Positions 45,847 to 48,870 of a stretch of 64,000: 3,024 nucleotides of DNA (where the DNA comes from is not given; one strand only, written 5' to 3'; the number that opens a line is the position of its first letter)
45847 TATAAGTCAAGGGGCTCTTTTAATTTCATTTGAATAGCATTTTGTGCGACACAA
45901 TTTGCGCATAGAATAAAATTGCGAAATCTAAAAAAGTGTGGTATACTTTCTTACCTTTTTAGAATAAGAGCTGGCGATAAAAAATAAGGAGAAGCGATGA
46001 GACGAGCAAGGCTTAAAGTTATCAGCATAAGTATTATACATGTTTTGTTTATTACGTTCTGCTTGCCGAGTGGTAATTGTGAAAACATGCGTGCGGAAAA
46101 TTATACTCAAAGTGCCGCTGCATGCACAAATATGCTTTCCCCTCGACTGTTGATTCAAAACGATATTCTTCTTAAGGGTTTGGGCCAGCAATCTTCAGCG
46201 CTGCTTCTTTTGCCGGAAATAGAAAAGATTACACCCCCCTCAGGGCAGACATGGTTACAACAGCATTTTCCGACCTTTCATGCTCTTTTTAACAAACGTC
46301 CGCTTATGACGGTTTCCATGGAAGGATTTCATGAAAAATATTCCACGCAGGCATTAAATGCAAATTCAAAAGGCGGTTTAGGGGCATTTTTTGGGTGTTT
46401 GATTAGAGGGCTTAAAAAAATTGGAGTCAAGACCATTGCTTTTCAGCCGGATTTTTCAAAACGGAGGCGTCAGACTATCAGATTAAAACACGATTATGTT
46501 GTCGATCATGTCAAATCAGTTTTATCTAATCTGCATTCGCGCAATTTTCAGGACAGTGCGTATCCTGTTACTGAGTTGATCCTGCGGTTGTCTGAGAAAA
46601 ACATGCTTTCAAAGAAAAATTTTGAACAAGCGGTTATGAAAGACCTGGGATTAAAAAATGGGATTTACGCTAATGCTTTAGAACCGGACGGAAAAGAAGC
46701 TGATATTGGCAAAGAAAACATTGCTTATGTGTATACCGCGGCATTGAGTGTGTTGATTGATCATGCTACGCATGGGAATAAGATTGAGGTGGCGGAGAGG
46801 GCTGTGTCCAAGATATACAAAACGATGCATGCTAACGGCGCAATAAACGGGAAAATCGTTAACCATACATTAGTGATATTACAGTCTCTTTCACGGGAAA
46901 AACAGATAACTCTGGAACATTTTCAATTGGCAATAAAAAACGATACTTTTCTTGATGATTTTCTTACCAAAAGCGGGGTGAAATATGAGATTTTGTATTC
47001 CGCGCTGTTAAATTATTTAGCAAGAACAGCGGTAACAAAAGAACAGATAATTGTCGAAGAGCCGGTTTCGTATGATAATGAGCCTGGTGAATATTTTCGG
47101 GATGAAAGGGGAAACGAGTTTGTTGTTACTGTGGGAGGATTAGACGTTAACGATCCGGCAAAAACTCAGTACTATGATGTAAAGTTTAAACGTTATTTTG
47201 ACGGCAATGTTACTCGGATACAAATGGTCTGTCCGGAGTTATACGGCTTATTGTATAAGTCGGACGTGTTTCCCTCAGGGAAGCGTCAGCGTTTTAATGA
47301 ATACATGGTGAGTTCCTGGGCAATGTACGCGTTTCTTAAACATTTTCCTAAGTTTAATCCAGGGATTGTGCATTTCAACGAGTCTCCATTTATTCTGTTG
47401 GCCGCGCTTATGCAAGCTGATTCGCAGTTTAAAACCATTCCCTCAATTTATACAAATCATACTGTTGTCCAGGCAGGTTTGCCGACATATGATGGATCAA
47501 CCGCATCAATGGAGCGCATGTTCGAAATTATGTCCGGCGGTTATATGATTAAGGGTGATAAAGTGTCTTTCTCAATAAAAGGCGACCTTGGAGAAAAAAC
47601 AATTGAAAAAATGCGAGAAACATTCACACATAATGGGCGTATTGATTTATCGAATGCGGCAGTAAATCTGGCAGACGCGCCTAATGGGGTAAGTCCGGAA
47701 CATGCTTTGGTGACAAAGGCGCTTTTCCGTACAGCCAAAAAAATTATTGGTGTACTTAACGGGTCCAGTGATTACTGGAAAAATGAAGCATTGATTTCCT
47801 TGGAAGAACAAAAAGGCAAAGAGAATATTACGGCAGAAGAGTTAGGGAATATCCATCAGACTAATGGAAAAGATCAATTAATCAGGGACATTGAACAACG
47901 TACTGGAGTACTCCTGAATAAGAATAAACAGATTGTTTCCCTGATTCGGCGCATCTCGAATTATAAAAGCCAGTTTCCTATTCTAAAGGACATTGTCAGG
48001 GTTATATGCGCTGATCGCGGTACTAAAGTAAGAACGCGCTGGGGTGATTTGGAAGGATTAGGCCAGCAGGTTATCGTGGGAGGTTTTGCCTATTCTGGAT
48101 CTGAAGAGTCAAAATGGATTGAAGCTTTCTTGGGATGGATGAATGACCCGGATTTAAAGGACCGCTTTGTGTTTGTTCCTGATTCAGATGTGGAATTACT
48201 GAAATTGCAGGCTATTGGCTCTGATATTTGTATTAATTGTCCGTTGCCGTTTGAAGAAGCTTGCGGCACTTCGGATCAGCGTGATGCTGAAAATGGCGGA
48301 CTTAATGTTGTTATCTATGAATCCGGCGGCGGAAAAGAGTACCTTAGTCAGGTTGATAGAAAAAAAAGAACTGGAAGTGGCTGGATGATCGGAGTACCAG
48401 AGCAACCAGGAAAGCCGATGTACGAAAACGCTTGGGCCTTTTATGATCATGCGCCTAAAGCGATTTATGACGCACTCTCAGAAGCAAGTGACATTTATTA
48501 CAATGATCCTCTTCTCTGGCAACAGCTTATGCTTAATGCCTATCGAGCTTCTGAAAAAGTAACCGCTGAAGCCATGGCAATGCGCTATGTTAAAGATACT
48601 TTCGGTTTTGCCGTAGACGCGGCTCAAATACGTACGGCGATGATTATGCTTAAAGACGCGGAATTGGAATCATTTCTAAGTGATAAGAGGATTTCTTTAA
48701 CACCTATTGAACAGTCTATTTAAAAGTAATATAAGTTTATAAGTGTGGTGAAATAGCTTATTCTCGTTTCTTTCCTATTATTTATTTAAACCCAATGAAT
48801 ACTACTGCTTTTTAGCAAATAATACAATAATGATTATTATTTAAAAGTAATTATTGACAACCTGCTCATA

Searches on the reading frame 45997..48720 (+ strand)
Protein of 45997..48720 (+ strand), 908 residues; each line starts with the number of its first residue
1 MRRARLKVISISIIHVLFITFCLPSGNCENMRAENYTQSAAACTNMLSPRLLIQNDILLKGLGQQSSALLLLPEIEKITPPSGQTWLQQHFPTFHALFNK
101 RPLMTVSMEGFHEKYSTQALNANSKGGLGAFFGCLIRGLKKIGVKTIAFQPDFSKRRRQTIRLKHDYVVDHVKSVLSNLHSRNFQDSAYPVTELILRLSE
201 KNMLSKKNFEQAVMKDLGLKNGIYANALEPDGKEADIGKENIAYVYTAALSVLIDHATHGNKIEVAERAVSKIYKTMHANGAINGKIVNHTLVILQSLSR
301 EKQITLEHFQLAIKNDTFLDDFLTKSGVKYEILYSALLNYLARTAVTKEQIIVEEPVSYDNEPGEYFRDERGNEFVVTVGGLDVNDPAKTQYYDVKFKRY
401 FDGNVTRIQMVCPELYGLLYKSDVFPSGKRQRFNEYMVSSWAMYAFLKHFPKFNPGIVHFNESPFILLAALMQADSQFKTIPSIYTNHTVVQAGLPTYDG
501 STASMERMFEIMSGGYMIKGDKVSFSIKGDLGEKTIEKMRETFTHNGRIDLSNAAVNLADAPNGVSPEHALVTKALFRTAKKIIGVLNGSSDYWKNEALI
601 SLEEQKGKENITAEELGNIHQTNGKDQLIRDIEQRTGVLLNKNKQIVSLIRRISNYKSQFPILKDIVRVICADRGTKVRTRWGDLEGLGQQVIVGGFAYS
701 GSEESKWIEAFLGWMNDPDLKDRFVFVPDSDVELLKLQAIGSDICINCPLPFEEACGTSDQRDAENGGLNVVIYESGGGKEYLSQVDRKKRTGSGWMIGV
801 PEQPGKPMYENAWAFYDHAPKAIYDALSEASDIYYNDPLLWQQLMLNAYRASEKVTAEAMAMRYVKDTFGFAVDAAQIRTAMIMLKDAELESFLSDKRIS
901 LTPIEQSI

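Call 74: search_protein_families(library=pfam, proteins=[window:45997-48720:+], max_evalue=0.1)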
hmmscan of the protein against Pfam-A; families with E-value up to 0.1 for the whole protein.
window:45997-48720:+ (908 aa): 3 families
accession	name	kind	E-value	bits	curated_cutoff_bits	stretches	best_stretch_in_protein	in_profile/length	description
PF08323.17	Glyco_transf_5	-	1.2e-05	25.6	22.7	1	392-570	68-221/239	Starch synthase catalytic domain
PF13439.12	Glyco_transf_4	-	0.00081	19.9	28.5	1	410-492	24-108/170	Glycosyltransferase Family 4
PF22385.1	Cas9_C_2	-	0.014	15.6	27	1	139-214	11-84/94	CRISPR-associated endonuclease Cas9, C-terminal domain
